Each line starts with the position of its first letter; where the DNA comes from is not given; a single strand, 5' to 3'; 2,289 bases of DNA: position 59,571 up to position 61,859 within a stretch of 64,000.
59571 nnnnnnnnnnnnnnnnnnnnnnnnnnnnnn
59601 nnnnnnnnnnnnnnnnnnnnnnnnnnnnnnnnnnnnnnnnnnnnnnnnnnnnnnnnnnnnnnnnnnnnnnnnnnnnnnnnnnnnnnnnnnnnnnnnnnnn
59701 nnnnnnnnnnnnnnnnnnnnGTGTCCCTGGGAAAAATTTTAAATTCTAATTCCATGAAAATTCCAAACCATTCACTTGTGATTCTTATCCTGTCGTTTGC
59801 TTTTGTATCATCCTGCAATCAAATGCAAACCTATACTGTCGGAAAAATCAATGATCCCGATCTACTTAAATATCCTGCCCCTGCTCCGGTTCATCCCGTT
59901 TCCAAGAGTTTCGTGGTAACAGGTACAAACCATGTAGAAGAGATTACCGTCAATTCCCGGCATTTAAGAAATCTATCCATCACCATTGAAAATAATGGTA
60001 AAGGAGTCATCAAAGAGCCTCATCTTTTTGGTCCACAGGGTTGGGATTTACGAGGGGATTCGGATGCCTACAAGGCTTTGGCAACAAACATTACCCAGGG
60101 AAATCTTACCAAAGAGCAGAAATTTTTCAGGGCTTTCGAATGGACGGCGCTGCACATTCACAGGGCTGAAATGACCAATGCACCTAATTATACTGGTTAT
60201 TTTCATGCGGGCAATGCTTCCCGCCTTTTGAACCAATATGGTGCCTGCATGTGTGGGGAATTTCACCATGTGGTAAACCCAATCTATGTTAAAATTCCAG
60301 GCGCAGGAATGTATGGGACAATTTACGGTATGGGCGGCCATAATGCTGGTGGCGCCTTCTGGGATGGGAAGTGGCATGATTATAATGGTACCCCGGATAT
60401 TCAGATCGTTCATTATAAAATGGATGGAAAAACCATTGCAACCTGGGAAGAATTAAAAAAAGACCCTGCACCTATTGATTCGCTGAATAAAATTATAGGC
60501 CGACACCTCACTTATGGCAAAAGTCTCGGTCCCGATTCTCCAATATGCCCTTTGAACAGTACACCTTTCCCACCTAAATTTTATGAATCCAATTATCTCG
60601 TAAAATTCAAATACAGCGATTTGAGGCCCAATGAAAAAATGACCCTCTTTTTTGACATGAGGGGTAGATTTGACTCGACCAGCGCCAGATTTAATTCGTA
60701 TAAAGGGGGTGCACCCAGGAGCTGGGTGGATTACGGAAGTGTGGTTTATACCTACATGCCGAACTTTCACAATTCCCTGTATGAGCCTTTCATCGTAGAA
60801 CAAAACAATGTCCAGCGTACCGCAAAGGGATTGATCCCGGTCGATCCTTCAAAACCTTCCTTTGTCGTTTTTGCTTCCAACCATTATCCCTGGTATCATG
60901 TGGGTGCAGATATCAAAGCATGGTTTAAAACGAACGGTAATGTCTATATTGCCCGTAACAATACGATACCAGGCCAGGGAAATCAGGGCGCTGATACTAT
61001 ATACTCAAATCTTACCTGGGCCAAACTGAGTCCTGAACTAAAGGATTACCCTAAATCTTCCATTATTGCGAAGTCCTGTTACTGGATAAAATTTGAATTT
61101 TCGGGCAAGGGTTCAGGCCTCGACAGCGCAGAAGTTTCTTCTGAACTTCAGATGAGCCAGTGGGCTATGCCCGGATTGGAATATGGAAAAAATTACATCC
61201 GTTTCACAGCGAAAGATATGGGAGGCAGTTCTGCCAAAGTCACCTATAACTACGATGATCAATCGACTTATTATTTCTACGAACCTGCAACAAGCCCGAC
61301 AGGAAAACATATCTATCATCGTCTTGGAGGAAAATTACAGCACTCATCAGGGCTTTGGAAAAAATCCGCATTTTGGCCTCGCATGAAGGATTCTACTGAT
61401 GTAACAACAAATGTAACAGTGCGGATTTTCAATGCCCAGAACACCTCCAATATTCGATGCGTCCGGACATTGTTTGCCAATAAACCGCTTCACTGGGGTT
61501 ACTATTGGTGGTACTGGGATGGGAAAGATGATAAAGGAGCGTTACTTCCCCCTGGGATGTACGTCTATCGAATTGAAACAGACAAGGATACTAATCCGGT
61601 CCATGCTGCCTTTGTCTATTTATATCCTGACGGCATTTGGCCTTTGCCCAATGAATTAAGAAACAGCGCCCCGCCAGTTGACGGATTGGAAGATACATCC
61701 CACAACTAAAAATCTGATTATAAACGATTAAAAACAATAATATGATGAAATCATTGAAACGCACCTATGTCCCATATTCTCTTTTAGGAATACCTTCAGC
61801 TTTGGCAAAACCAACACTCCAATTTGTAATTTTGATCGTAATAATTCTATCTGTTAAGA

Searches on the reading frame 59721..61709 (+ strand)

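Call 11: search_protein_families(library=pfam, proteins=[window:59721-61709:+], max_evalue=0.001)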
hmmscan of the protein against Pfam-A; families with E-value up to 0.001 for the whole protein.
window:59721-61709:+ (662 aa): 1 family
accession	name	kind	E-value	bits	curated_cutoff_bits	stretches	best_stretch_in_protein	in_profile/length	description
PF13860.13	FlgD_ig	-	0.00033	21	27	1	562-622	22-77/79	FlgD Ig-like domain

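Call 82: search_protein_families(library=pfam, proteins=[window:59721-61709:+], max_evalue=0.1)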
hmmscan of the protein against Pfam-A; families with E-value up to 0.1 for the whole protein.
window:59721-61709:+ (662 aa): 2 families
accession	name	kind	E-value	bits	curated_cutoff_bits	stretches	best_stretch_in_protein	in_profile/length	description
PF13860.13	FlgD_ig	-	0.00033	21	27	1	562-622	22-77/79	FlgD Ig-like domain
PF13585.12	CHU_C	-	0.0054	17.3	27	1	597-634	49-86/86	CHU_C Type IX secretion signal domain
